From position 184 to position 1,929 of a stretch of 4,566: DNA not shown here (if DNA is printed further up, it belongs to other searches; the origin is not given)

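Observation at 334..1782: Stand-alone OLD/GajA/PtuA-like ABC ATPase with no Toprim domain and no partner gene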

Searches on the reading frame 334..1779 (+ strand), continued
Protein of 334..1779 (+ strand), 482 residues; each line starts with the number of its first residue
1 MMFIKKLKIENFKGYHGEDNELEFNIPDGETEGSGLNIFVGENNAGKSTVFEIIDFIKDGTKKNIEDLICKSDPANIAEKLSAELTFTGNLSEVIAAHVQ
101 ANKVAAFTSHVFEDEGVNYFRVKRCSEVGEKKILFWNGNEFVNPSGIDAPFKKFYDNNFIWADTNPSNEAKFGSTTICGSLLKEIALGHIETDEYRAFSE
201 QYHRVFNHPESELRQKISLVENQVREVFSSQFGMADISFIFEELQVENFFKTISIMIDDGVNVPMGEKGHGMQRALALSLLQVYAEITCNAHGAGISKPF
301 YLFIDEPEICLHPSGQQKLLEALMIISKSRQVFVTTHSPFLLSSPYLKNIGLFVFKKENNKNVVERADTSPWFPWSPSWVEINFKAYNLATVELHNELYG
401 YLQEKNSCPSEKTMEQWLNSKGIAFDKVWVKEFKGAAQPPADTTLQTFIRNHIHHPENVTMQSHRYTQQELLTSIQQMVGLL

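Call 37: find_encoding_contigs(protein=P0039, flank=6000, max_places=2)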
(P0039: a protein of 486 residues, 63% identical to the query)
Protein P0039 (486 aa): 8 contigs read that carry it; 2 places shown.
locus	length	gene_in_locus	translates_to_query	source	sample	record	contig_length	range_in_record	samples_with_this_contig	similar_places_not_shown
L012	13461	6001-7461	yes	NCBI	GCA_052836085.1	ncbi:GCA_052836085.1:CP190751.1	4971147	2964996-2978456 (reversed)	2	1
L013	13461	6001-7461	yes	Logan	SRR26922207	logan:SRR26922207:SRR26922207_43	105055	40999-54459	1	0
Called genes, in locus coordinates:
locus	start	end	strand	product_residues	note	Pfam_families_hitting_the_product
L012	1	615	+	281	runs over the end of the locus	PF03239:FTR1, PF07690:MFS_1 (weak)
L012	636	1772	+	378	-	PF13473:Cupredoxin_1, PF09375:Peptidase_M75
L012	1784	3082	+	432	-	PF04261:Dyp_perox_N, PF20628:Dyp_perox_C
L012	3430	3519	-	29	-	-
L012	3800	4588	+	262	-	PF02562:PhoH, PF13245:AAA_19 (weak), PF13604:AAA_30 (weak), PF13401:AAA_22 (faint)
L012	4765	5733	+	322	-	PF05840:Phage_GPA, PF23343:REP_ORF2-G2P (weak)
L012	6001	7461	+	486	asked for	PF02463:SMC_N (faint), PF13175:AAA_15, PF13476:AAA_23, PF13304:AAA_21, PF13175:AAA_15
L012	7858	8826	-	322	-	PF04860:Phage_portal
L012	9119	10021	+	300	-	PF05118:Asp_Arg_Hydrox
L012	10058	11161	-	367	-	PF01699:Na_Ca_ex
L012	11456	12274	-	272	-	PF08021:FAD_binding_9, PF04954:SIP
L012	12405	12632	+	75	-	PF06150:ChaB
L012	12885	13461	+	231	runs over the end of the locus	PF04752:ChaC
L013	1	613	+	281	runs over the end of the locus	PF03239:FTR1, PF07690:MFS_1 (weak)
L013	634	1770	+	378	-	PF13473:Cupredoxin_1, PF09375:Peptidase_M75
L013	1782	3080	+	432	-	PF04261:Dyp_perox_N, PF20628:Dyp_perox_C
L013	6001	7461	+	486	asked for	PF02463:SMC_N (faint), PF13175:AAA_15, PF13476:AAA_23, PF13304:AAA_21, PF13175:AAA_15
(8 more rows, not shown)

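Call 38: find_encoding_contigs(protein=P0044, flank=6000, max_places=2)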
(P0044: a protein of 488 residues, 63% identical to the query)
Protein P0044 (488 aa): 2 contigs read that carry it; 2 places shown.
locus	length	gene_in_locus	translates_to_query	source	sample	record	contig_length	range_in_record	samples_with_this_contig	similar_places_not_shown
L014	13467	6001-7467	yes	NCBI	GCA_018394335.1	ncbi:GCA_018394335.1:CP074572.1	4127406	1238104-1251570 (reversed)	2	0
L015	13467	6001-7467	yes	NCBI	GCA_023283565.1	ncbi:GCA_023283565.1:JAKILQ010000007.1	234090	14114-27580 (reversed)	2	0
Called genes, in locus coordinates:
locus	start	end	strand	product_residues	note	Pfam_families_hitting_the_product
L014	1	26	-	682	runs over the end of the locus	PF00308:Bac_DnaA (faint), PF05673:DUF815 (faint), PF00158:Sigma54_activat (faint), PF02367:TsaE (faint), PF05496:RuvB_N (faint), PF05621:TniB (faint), PF00004:AAA, PF00004:AAA, +18 more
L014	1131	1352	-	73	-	-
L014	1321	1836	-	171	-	-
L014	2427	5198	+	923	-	PF00580:UvrD-helicase, PF13087:AAA_12 (faint), PF13245:AAA_19, PF13604:AAA_30 (faint), PF01443:Viral_helicase1, PF13361:UvrD_C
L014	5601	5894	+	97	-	-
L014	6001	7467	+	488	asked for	PF02463:SMC_N (weak), PF13175:AAA_15, PF13476:AAA_23, PF13304:AAA_21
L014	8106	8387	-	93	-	PF13391:HNH_2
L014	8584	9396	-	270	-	-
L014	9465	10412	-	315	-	PF00145:DNA_methylase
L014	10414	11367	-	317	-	PF00145:DNA_methylase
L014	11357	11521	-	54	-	PF01402:RHH_1 (weak)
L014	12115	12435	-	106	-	-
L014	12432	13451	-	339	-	PF10947:DUF2628 (weak)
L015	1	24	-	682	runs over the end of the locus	PF00308:Bac_DnaA (faint), PF05673:DUF815 (faint), PF00158:Sigma54_activat (faint), PF02367:TsaE (faint), PF05496:RuvB_N (faint), PF05621:TniB (faint), PF00004:AAA, PF00004:AAA, +18 more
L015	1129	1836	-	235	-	-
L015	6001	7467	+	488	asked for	PF02463:SMC_N (weak), PF13175:AAA_15, PF13476:AAA_23, PF13304:AAA_21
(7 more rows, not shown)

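Call 41: search_dna_similar(query=window:334-1779:+, collection=phages, mode=protein, max_rows=30, max_evalue=0.001)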
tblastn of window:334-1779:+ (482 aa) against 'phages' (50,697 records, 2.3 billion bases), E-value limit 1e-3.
Records with a match: 9; places in all: 9; records where one place covers at least 80% of the query: 1.
Best place of each record, by identity: <60% 9.
By first word of the organism name: Bacteriophage 5; Vibrio 2; Burkholderia 2.
By host as written in the record: - 3; Burkholderia cenocepacia strain C6433 2; Escherichia coli 2; Vibrio cyclitrophicus 10N.286.55.C3 1; Vibrio cyclitrophicus 10N.239.311.H11 1.
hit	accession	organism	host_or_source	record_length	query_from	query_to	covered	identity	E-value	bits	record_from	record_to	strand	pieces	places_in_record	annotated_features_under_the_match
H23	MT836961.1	Bacteriophage sp.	human fecal samples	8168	2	478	99%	25.6%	7e-22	105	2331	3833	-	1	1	record has no annotation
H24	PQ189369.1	Vibrio phage 10N.286.55.C3_PE001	Vibrio cyclitrophicus 10N.286.55.C3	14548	38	378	71%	25.1%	2e-9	66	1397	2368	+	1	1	hypothetical protein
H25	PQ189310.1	Vibrio phage 10N.239.311.H11_PE001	Vibrio cyclitrophicus 10N.239.311.H11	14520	38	378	71%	24.3%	6e-8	62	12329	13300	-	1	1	hypothetical protein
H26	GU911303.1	Burkholderia phage KS5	Burkholderia cenocepacia strain C6433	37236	2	350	72%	23.3%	3e-8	62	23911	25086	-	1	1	28: gp28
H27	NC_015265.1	Burkholderia phage KS5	Burkholderia cenocepacia strain C6433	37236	2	350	72%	23.3%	3e-8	62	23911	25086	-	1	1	28: ATP-dependent endonuclease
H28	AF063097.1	Bacteriophage P2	Escherichia coli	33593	39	349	65%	25.9%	3e-14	82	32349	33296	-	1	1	old: Old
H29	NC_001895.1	Bacteriophage P2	Escherichia coli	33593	39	349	65%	25.9%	3e-14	82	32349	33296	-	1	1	old: AAA family ATPase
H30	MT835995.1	Bacteriophage sp.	human fecal samples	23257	281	417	28%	30.3%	1e-7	61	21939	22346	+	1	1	record has no annotation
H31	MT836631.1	Bacteriophage sp.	human fecal samples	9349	190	350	33%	23.9%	3e-6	56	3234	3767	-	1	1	record has no annotation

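Call 50: list_cluster_members(proteins=[window:334-1779:+])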
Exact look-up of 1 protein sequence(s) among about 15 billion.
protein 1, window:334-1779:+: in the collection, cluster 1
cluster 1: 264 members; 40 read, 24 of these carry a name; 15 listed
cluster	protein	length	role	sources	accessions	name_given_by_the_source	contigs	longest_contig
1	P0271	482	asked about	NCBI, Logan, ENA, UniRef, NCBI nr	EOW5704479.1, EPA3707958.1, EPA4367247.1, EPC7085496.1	TPA: AAA family ATPase [Escherichia coli] | ATP-dependent nuclease n=2 Tax=Escherichia coli TaxID=562 RepID=UPI001FEE1CDA | AAA family ATPase [Escherichia coli]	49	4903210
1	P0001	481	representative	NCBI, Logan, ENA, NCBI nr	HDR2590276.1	TPA: AAA family ATPase [Enterobacter ludwigii] | AAA family ATPase [Enterobacter ludwigii]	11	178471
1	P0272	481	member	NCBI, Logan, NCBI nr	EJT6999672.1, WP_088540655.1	AAA family ATPase [Escherichia coli] | ATP-binding protein [Escherichia coli]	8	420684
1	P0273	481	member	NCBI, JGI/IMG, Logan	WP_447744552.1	ATP-dependent nuclease [Enterobacter asburiae] | predicted ATPase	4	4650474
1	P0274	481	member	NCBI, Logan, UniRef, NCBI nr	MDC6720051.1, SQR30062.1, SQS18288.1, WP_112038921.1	ATP-dependent nuclease [Escherichia coli] | ATP-dependent nuclease n=1 Tax=Escherichia coli TaxID=562 RepID=UPI000DA46311 | ATP-binding protein [Escherichia coli]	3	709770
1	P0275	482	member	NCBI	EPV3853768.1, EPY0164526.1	ATP-dependent nuclease [Enterobacter hormaechei]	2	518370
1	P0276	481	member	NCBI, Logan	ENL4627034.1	AAA family ATPase [Escherichia coli]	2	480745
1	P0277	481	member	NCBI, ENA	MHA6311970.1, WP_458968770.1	ATP-dependent nuclease [Pantoea sp. S-LA4]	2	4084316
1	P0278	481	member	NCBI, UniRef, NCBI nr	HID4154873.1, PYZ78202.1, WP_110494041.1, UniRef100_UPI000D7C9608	hypothetical protein DNK65_07990 [Citrobacter koseri] | ATP-dependent nuclease n=1 Tax=Citrobacter koseri TaxID=545 RepID=UPI000D7C9608 | AAA family ATPase [Citrobacter koseri]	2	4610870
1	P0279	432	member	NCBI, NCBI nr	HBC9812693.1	TPA: AAA family ATPase, partial [Escherichia coli] | AAA family ATPase [Escherichia coli]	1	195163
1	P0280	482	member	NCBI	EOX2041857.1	ATP-dependent endonuclease [Escherichia coli]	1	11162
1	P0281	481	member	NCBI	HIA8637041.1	TPA: ATP-dependent nuclease [Escherichia coli]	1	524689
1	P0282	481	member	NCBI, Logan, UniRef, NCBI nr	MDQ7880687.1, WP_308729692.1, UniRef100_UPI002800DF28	ATP-dependent nuclease [Atlantibacter hermannii] | ATP-dependent nuclease n=1 Tax=Atlantibacter hermannii TaxID=565 RepID=UPI002800DF28 | AAA family ATPase [Atlantibacter hermannii]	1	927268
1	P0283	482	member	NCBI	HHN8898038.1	TPA: ATP-dependent endonuclease [Escherichia coli]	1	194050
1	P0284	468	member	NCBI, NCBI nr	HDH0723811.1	TPA: ATP-binding protein, partial [Klebsiella aerogenes] | ATP-binding protein [Klebsiella aerogenes]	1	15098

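Call 52: fold_search(model_id=the predicted structure, library=pdb)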
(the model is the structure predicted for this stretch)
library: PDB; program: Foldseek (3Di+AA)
matches with E <= 10: 1295; with E <= 0.001: 184
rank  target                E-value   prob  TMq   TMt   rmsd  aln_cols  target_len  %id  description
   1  9lp9_B                2.6e-13  1.00  0.42  0.29  10.5       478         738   14  The cryo-EM structure of retron Eco8 in a standby state (released 2025-11-19)
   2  9lpa_B                5.0e-13  1.00  0.45  0.31   8.4       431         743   15  The cryo-EM structure of retron Eco8 in an active state (released 2025-11-19)
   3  9x9b_B                7.3e-13  1.00  0.43  0.29   8.3       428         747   14  Retron-Eco8 complex with ATP-Mg2+ (released 2026-03-04)
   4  8u7i_A                8.7e-13  1.00  0.43  0.34  12.6       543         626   14  Structure of the phage immune evasion protein Gad1 bound to the Gabija GajAB complex (released 2023-11-22)
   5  9kjy_E                1.3e-12  1.00  0.37  0.36  12.3       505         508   14  Cryo-EM structure of the Retron-Eco7 complex (state 2) (released 2025-11-12)
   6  5dny_B                1.4e-12  1.00  0.39  0.50  16.7       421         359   18  Structure of the ATPrS-Mre11/Rad50-DNA complex (released 2016-02-24)
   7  9n69_B                1.8e-12  1.00  0.38  0.36  13.3       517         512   14  Structure of the retron IA complex with HNH nuclease in the "down" orientation (released 2025-04-23)
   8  6p74                  2.4e-12  1.00  0.43  0.41  11.6       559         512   15  OLD nuclease from Thermus Scotoductus (released 2020-01-29)
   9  8x5i_D                3.0e-12  1.00  0.42  0.37  13.7       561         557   14  Structure of ATP/Mg2+ bound Gabija GajA (released 2024-02-28)
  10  9p4j_A                4.7e-12  1.00  0.40  0.28   8.4       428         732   16  The structure of Retron Eco8 in Apo state (released 2025-11-12)
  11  9n6b_B                4.7e-12  1.00  0.37  0.35  13.7       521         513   15  Structure of the retron IA complex with HNH nuclease in the "up" orientation (released 2025-04-23)
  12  9kk2_E                5.0e-12  1.00  0.38  0.36  12.2       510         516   15  Cryo-EM structure of the Retron-Eco7 complex (state 5) (released 2025-11-12)
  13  9x94_F                5.6e-12  1.00  0.42  0.29   9.5       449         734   15  Apo Retron-Eco8 complex (released 2026-03-18)
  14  8sm3_A                8.2e-12  1.00  0.41  0.37  12.9       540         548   14  Structure of Bacillus cereus VD045 Gabija GajA-GajB Complex (released 2023-11-22)
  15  9kjx_E                8.6e-12  1.00  0.38  0.36  12.2       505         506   14  Cryo-EM structure of the Retron-Eco7 complex (state 1) (released 2025-11-12)
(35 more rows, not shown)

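Call 73: find_encoding_contigs(protein=P0009, flank=6000, max_places=1)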
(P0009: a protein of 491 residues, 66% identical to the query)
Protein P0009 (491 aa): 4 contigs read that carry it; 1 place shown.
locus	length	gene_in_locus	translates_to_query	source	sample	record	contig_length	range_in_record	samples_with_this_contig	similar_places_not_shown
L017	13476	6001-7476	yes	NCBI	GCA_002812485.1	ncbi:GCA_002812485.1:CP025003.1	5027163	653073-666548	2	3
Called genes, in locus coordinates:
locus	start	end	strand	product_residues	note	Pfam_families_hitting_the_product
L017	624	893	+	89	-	-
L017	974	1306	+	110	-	-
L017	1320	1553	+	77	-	-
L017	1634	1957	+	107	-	-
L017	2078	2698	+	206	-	-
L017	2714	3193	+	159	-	PF04002:RadC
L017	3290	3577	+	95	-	PF06755:CbtA_toxin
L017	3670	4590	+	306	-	PF06924:DUF1281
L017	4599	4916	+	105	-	PF19419:DUF5983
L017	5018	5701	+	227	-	PF02384:N6_Mtase (weak)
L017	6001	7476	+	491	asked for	PF02463:SMC_N (weak), PF13175:AAA_15, PF13476:AAA_23, PF11398:DUF2813 (faint), PF13304:AAA_21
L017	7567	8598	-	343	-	PF14022:DUF4238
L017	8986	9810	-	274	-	PF18735:HEPN_RiboL-PSP (weak)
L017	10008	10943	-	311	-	-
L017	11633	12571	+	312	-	-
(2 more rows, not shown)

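Call 74: find_encoding_contigs(protein=P0035, flank=6000, max_places=2)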
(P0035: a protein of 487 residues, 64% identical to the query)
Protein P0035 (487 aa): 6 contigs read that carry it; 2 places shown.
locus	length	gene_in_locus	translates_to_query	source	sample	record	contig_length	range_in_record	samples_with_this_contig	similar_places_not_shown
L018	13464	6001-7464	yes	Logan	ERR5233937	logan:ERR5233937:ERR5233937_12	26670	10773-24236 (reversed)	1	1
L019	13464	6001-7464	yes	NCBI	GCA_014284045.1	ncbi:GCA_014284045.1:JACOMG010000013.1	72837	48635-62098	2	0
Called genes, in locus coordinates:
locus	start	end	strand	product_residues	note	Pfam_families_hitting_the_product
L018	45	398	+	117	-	PF13560:HTH_31, PF12844:HTH_19 (weak), PF01381:HTH_3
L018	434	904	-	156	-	PF04073:tRNA_edit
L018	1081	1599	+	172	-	PF01475:FUR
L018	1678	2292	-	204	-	PF01726:LexA_DNA_bind, PF00717:Peptidase_S24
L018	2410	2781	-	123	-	PF01219:DAGK_prokar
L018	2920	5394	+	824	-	PF27464:PlsB_N, PF01553:Acyltransferase, PF19277:GPAT_C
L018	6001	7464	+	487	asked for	PF02463:SMC_N (weak), PF11398:DUF2813 (faint), PF13175:AAA_15, PF13476:AAA_23, PF13304:AAA_21, PF13175:AAA_15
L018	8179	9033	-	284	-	PF01040:UbiA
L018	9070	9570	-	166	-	PF04345:Chor_lyase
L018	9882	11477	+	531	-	PF00135:COesterase, PF20434:BD-FAE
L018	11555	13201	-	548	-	PF00342:PGI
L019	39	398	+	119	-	PF12844:HTH_19 (weak), PF13560:HTH_31, PF01381:HTH_3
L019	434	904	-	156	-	PF04073:tRNA_edit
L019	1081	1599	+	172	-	PF01475:FUR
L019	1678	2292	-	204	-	PF01726:LexA_DNA_bind, PF00717:Peptidase_S24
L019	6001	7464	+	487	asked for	PF02463:SMC_N (weak), PF11398:DUF2813 (faint), PF13175:AAA_15, PF13476:AAA_23, PF13304:AAA_21, PF13175:AAA_15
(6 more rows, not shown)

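Call 75: find_encoding_contigs(protein=P0068, flank=6000, max_places=1)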
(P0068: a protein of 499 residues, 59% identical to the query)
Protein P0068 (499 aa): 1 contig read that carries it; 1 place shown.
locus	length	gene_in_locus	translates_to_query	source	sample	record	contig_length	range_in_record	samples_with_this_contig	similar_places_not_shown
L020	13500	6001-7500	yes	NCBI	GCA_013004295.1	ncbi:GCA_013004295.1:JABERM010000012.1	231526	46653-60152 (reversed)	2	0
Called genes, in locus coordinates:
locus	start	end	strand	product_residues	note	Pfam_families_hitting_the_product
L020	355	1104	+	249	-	PF01012:ETF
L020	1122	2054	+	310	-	PF01012:ETF, PF00766:ETF_alpha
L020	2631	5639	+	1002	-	PF00521:DNA_topoisoIV, PF03989:DNA_gyraseA_C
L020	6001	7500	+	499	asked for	PF02463:SMC_N, PF13175:AAA_15, PF13476:AAA_23, PF11398:DUF2813 (faint), PF13304:AAA_21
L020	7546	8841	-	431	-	PF00375:SDF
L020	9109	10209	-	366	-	PF12698:ABC2_membrane_3, PF01061:ABC2_membrane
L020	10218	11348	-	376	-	PF12698:ABC2_membrane_3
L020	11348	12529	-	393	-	PF25919:BSH_CusB (faint), PF25973:BSH_CzcB (weak)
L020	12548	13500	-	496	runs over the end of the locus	PF02321:OEP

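Call 76: find_encoding_contigs(protein=P0075, flank=6000, max_places=1)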
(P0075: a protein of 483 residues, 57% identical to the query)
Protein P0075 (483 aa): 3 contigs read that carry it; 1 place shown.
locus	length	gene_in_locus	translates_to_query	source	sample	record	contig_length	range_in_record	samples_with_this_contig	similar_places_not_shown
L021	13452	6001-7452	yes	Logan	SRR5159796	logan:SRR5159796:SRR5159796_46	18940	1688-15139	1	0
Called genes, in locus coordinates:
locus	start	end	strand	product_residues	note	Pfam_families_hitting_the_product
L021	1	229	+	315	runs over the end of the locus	-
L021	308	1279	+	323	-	PF01963:TraB_PrgY_gumN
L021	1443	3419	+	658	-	PF11992:TgpA_N, PF01841:Transglut_core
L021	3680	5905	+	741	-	PF04851:ResIII, PF00270:DEAD, PF00271:Helicase_C (faint), PF22590:Cas3-like_C_2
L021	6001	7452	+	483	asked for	PF02463:SMC_N, PF13175:AAA_15, PF13476:AAA_23, PF11398:DUF2813 (faint), PF13304:AAA_21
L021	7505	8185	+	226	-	PF09704:Cas_Cas5d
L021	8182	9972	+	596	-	PF09709:Cas_Csd1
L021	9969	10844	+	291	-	PF05107:Cas_Cas7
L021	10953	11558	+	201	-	PF01930:Cas_Cas4, PF12705:PDDEXK_1 (faint)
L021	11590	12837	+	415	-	PF14279:HNH_5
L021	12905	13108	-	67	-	-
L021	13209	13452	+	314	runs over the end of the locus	PF01867:Cas_Cas1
